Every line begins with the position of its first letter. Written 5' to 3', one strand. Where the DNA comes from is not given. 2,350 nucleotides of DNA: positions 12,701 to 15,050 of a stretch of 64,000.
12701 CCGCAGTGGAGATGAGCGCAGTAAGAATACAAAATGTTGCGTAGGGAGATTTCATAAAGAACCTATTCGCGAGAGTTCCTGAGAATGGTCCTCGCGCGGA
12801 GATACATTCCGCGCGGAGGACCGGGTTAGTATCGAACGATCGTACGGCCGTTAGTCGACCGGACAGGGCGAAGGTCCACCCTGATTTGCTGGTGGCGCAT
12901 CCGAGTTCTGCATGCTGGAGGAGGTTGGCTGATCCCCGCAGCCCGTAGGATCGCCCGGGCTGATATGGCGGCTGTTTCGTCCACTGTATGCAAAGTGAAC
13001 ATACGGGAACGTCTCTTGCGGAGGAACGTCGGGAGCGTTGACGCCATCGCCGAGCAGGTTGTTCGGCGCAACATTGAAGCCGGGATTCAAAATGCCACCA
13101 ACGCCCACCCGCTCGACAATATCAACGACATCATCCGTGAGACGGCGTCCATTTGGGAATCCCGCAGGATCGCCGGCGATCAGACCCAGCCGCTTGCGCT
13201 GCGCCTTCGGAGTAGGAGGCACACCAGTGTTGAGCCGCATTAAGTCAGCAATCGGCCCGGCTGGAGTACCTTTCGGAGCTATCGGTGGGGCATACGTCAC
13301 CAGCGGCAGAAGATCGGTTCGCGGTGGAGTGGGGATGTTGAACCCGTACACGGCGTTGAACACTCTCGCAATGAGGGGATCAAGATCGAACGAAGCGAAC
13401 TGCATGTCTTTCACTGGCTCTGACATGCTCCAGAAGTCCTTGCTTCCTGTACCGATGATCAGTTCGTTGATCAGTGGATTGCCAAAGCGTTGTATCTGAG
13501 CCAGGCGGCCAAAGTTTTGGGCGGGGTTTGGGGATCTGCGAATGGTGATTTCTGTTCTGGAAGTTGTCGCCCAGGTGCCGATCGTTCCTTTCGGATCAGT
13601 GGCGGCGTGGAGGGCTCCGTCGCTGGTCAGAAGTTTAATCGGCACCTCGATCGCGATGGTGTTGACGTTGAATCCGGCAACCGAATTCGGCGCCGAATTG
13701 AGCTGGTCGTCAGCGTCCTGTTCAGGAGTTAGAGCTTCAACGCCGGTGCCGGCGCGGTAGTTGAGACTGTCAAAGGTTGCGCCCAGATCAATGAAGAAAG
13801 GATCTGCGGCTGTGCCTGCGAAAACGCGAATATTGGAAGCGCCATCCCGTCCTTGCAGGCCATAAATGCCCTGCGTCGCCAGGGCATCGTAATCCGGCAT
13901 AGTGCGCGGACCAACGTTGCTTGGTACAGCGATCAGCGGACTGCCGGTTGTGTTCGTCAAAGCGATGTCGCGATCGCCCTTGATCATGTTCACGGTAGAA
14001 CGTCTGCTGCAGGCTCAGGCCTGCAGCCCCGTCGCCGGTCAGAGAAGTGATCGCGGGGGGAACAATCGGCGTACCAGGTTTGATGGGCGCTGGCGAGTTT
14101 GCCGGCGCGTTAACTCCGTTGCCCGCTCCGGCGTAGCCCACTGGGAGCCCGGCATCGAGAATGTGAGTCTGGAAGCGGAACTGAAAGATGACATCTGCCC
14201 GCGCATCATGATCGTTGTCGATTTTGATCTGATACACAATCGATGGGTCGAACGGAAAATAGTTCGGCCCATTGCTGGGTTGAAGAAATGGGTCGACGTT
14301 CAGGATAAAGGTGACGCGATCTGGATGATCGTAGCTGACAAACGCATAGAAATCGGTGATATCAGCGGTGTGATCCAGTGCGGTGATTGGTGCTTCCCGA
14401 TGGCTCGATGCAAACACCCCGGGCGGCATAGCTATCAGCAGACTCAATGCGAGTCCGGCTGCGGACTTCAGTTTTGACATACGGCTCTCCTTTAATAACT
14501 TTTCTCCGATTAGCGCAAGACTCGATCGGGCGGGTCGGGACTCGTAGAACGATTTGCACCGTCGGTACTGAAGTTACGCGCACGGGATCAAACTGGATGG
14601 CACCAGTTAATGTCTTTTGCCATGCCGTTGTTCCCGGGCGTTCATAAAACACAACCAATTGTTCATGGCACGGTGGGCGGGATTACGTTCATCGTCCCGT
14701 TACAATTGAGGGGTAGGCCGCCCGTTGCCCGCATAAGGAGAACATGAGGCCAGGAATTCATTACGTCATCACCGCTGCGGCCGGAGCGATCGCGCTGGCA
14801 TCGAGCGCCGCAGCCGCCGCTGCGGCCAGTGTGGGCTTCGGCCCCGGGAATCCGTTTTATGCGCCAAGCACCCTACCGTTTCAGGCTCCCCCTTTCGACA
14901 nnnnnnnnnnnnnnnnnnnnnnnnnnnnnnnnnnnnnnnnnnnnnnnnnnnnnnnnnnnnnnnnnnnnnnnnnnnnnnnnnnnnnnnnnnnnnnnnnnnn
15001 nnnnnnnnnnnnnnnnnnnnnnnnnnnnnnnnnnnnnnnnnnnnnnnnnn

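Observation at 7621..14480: DUF4331 - TPR - TPR - tripartite NicO/NiCoT permease operon: candidate uncharacterised envelope metal (Ni/Co/Cu) handling system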

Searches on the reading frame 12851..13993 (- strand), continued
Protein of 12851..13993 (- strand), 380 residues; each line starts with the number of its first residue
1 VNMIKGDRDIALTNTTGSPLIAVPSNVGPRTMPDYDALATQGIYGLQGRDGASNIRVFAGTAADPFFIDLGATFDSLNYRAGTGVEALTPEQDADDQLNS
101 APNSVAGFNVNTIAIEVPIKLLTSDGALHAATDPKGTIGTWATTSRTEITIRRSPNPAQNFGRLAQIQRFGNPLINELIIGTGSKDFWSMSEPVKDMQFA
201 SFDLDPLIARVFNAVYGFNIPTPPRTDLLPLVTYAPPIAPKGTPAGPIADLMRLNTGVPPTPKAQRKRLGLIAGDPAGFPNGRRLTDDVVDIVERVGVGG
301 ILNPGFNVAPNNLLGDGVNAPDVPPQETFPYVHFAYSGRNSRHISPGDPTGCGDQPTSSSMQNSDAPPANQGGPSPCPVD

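Call 102: find_homologous_proteins(query=window:12854-13993:-, max_evalue=1e-30)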
Query window:12854-13993:- (380 aa): 7382 proteins with E <= 1e-30 among 8000 candidates; the best 120 are listed.
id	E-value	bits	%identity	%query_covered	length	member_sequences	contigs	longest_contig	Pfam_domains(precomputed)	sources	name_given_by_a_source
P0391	2.0e-245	832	97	100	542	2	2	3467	PF14224.12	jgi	jgi:hypothetical protein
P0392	1.4e-244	829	96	100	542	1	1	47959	PF14224.12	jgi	jgi:Domain of unknown function (DUF4331)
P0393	1.8e-242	822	96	100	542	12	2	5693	PF14224.12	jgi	jgi:hypothetical protein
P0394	3.5e-232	789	100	92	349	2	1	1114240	PF14224.12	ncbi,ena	-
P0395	2.3e-229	779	91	100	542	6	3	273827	PF14224.12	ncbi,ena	-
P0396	5.4e-229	778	90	100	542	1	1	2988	PF14224.12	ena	-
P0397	3.6e-228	775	90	100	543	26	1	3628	PF14224.12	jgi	jgi:Domain of unknown function (DUF4331)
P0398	4.0e-228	775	91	100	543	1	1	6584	PF14224.12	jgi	jgi:Domain of unknown function (DUF4331)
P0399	4.8e-228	775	90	100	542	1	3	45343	PF14224.12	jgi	jgi:hypothetical protein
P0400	2.0e-227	773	90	100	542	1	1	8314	PF14224.12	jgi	jgi:hypothetical protein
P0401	5.4e-227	772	89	100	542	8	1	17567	PF14224.12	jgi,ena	jgi:hypothetical protein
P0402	8.6e-227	771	89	100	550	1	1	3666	PF14224.12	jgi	jgi:hypothetical protein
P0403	1.6e-226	770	90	100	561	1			PF14224.12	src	-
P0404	3.2e-226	769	89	100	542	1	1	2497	PF14224.12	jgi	jgi:Domain of unknown function (DUF4331)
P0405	3.5e-226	769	89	100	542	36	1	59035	PF14224.12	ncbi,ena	-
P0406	5.7e-226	768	89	100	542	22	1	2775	PF14224.12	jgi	-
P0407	7.1e-226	768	89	100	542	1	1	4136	PF14224.12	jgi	-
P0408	5.5e-225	765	89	100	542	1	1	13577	PF14224.12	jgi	jgi:Domain of unknown function (DUF4331)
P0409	1.1e-224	764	89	100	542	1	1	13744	PF14224.12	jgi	jgi:hypothetical protein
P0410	1.3e-224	764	89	100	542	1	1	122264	PF14224.12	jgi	jgi:hypothetical protein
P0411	3.2e-224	762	89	100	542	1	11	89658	PF14224.12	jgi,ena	-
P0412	3.1e-223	759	89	100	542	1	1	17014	PF14224.12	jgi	jgi:hypothetical protein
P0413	5.6e-223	758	89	100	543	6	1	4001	PF14224.12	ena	-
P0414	2.0e-222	756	88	100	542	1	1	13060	PF14224.12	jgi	jgi:hypothetical protein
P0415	2.3e-222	756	89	100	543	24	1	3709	PF14224.12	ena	-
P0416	4.0e-222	755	89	100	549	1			PF14224.12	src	-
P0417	2.0e-221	753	88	100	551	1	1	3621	PF14224.12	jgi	jgi:hypothetical protein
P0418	4.2e-221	752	88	100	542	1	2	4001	PF14224.12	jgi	jgi:hypothetical protein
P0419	4.6e-221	752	88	100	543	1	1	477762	PF14224.12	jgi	jgi:Domain of unknown function (DUF4331)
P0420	7.4e-221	751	87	100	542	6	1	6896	PF14224.12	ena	-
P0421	7.6e-221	751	87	100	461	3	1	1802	PF14224.12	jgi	jgi:hypothetical protein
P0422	4.0e-220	749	88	100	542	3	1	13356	PF14224.12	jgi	jgi:hypothetical protein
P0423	1.7e-219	747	89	100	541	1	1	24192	PF14224.12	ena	-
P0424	5.8e-219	745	88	100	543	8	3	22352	PF14224.12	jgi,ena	-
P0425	9.9e-219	744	87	100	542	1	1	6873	PF14224.12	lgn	-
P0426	1.8e-218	744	87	100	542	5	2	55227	PF14224.12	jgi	jgi:hypothetical protein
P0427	2.2e-218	743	88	100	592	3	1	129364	PF14224.12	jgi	jgi:hypothetical protein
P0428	2.6e-218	743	88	100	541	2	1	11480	PF14224.12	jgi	jgi:hypothetical protein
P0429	3.8e-218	742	88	100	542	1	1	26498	PF14224.12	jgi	jgi:hypothetical protein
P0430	5.0e-218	742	86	100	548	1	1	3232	PF14224.12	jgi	jgi:hypothetical protein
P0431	1.5e-217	740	86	100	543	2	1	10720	PF14224.12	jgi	jgi:Domain of unknown function (DUF4331)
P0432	1.6e-217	740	86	100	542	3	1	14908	PF14224.12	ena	-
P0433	1.9e-217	740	88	100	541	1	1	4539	PF14224.12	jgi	jgi:hypothetical protein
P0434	9.0e-217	738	87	99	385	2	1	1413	PF14224.12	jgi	-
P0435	3.9e-216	736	86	100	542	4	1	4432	PF14224.12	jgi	jgi:hypothetical protein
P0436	5.6e-216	735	87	100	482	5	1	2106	PF14224.12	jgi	jgi:hypothetical protein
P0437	6.7e-216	735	86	100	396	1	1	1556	PF14224.12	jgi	jgi:hypothetical protein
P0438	1.1e-215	734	87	100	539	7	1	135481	PF14224.12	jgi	jgi:hypothetical protein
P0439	1.1e-215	734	86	100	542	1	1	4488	PF14224.12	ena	-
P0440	5.3e-215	732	87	100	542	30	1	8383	PF14224.12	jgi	jgi:hypothetical protein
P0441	7.3e-215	732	86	99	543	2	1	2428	PF14224.12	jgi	jgi:Domain of unknown function (DUF4331)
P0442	1.4e-214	731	85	100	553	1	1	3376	PF14224.12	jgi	jgi:Domain of unknown function (DUF4331)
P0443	2.2e-214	730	87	100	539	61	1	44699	PF14224.12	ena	-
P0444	6.3e-214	729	84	100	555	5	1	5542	PF14224.12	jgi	jgi:Domain of unknown function (DUF4331)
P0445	1.2e-213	728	86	100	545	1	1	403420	PF14224.12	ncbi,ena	-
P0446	1.4e-213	727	85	100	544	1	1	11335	PF14224.12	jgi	jgi:Domain of unknown function (DUF4331)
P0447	7.9e-213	725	85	100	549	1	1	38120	PF14224.12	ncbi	-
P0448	9.3e-213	725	85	99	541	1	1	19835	PF14224.12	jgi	jgi:hypothetical protein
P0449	3.9e-212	723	85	100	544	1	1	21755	PF14224.12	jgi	jgi:hypothetical protein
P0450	5.3e-212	722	86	100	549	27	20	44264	PF14224.12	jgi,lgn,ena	jgi:hypothetical protein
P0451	9.6e-212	721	84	99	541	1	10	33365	PF14224.12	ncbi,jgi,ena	ncbi:MAG: DUF4331 domain-containing protein [Acidobacteriaceae bacterium]|jgi:hypothetical protein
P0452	1.2e-211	721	85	100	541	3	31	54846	PF14224.12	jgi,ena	jgi:hypothetical protein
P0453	3.0e-211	720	86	99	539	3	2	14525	PF14224.12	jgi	jgi:hypothetical protein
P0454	7.8e-211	718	86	97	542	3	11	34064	PF14224.12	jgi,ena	-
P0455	8.1e-211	718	85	100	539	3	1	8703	PF14224.12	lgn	-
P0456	1.4e-210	718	86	100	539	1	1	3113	PF14224.12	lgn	-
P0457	1.4e-210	717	85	99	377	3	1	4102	PF14224.12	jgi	jgi:hypothetical protein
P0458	3.9e-210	716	84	99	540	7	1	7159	PF14224.12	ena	-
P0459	5.9e-210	715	85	100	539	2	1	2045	PF14224.12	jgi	jgi:hypothetical protein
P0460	6.3e-210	715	85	99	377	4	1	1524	PF14224.12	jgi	jgi:hypothetical protein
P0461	8.7e-210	715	86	100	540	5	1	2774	PF14224.12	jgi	-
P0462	6.4e-209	712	84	100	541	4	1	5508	PF14224.12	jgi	jgi:hypothetical protein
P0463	2.7e-208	710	85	100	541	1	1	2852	PF14224.12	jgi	jgi:hypothetical protein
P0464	3.4e-208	710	85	99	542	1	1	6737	PF14224.12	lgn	-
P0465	3.7e-208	710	85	100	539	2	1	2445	PF14224.12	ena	-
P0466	1.1e-206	705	84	99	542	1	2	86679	PF14224.12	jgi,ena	jgi:hypothetical protein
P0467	1.3e-206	704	90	92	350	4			PF14224.12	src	-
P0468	1.7e-206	704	83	100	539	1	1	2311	PF14224.12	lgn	-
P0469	2.0e-206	704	83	99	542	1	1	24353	PF14224.12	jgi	jgi:hypothetical protein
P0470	2.2e-206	704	84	99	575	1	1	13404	PF14224.12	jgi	jgi:hypothetical protein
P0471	2.5e-206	704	84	99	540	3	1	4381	PF14224.12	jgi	jgi:hypothetical protein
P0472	3.9e-206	703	84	99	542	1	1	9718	PF14224.12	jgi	jgi:hypothetical protein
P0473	7.8e-206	702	84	99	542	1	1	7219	PF14224.12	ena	-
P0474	1.0e-205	701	84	99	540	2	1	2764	PF14224.12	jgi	jgi:hypothetical protein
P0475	1.1e-205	701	82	100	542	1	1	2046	PF14224.12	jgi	jgi:uncharacterized protein DUF4331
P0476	1.1e-205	701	82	100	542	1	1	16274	PF14224.12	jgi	-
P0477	1.6e-205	701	82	100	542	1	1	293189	PF14224.12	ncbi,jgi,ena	jgi:hypothetical protein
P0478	1.7e-205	701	83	99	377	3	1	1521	PF14224.12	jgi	jgi:Domain of unknown function (DUF4331)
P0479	7.3e-205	699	82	100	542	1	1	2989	PF14224.12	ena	-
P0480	2.8e-204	697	82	100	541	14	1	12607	PF14224.12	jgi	jgi:Domain of unknown function (DUF4331)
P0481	3.9e-204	696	82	100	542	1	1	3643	PF14224.12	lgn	-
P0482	4.2e-204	696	83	100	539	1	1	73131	PF14224.12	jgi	jgi:hypothetical protein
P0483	5.6e-204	696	82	100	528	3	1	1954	PF14224.12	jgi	-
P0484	9.0e-204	695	83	99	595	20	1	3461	PF14224.12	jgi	jgi:hypothetical protein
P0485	1.0e-203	695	82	99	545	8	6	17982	PF14224.12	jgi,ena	jgi:hypothetical protein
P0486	2.0e-203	694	81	100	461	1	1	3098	PF14224.12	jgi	jgi:hypothetical protein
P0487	2.2e-203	694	82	100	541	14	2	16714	PF14224.12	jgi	jgi:hypothetical protein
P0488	3.4e-203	693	81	100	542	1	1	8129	PF14224.12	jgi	jgi:hypothetical protein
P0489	3.9e-203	693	81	100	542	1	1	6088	PF14224.12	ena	-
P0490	5.7e-203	692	81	100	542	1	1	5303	PF14224.12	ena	-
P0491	6.1e-203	692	82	100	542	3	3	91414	PF14224.12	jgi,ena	-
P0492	6.2e-203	692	81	100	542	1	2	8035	PF14224.12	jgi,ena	jgi:hypothetical protein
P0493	7.3e-203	692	82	100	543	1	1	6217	PF14224.12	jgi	-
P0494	1.1e-202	692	82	99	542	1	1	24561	PF14224.12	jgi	jgi:hypothetical protein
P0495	2.1e-202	691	81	100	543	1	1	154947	PF14224.12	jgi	jgi:hypothetical protein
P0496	2.1e-202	691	81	100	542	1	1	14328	PF14224.12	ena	-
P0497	3.1e-202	690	81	100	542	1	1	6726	PF14224.12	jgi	jgi:uncharacterized protein DUF4331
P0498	3.7e-202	690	81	100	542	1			PF14224.12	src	-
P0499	9.9e-202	688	81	100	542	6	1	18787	PF14224.12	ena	-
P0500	3.2e-201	687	80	100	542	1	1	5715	PF14224.12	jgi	jgi:hypothetical protein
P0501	6.0e-201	686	80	100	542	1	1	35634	PF14224.12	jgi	jgi:hypothetical protein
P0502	8.0e-201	685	81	100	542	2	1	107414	PF14224.12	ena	-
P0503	1.3e-200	685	81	100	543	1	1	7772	PF14224.12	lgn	-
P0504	1.8e-200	684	80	99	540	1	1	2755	PF14224.12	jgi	jgi:hypothetical protein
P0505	2.8e-200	684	87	92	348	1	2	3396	PF14224.12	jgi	jgi:hypothetical protein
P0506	2.9e-200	684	81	99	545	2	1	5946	PF14224.12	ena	-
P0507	3.8e-200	683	81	100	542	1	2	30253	PF14224.12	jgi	jgi:hypothetical protein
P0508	4.8e-200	683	81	99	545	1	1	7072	PF14224.12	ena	-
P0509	1.4e-199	681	80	100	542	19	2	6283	PF14224.12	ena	-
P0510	3.7e-199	680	80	100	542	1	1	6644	PF14224.12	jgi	jgi:hypothetical protein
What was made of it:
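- On DUF4331 (Pfam PF14224): Relatives at 96-97% identity are intact at 542 aa (call 102).
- The public record of this genome carries a truncated 349-aa product that is 100% identical (call 102). Intact 542-aa homologues exist at 96-97% identity (call 102).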

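Call 103: find_encoding_contigs(protein=P0394, flank=8000, max_places=2)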
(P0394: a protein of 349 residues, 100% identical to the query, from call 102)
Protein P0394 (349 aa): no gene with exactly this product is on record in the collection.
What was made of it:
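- Tried and rejected: A look-up through the 100%-identical 349-aa fragment found no record (call 103).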

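Call 104: find_encoding_contigs(protein=P0392, flank=8000, max_places=1)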
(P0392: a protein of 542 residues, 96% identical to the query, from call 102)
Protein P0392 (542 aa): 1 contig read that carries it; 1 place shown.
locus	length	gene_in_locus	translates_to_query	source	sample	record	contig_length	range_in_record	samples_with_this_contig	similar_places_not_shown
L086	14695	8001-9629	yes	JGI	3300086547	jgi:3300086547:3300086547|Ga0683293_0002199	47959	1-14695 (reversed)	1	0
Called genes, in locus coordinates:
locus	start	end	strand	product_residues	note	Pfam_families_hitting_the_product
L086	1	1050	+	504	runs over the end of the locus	PF02347:GDC-P, PF00266:Aminotran_5, PF21478:GcvP2_C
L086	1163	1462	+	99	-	-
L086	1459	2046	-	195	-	PF11138:DUF2911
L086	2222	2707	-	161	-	-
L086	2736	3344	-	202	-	PF12973:Cupin_7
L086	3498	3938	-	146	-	PF04542:Sigma70_r2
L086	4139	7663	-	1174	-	PF13620:CarboxypepD_reg, PF13715:CarbopepD_reg_2, PF25183:OMP_b-brl_4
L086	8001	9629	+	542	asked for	PF14224:DUF4331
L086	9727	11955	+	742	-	PF13428:TPR_14 (faint), PF13432:TPR_16 (faint), PF00515:TPR_1 (faint), PF11846:Wzy_C_2 (faint), PF13374:TPR_10 (faint), PF13414:TPR_11 (faint), PF13424:TPR_12 (faint), PF14559:TPR_19 (weak), +5 more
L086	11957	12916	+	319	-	-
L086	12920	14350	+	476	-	PF03824:NicO (faint)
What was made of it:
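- L086, a close relative with 96% DUF4331 identity, has an ECF sigma and a Cupin_7 protein about 4 kb upstream (call 104).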

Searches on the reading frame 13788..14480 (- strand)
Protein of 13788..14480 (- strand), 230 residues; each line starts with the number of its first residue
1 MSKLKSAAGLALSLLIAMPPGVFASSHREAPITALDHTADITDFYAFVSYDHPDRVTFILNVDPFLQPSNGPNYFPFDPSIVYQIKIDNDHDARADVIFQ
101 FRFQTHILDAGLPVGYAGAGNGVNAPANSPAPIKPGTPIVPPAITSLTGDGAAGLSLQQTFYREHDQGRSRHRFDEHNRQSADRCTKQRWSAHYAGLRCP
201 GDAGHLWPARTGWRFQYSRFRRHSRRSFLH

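Call 3: search_protein_families(library=pfam, proteins=[window:13788-14480:-], max_evalue=0.01)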
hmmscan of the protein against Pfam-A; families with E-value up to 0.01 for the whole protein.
window:13788-14480:- (230 aa): 1 family
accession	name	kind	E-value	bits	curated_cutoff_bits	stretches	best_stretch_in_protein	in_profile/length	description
PF14224.11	DUF4331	-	5e-31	108.8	27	1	25-108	1-84/421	Domain of unknown function (DUF4331)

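Call 4: search_protein_families(library=ncbifam, proteins=[window:13788-14480:-], max_evalue=0.01)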
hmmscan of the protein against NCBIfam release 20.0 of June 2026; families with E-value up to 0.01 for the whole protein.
window:13788-14480:- (230 aa): 0 families

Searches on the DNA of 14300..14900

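Call 21: search_rna_families(source=window, start=14300, end=14900, threshold=evalue, max_evalue=5)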
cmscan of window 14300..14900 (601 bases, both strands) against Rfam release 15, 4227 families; matches with E-value up to 5: 0.
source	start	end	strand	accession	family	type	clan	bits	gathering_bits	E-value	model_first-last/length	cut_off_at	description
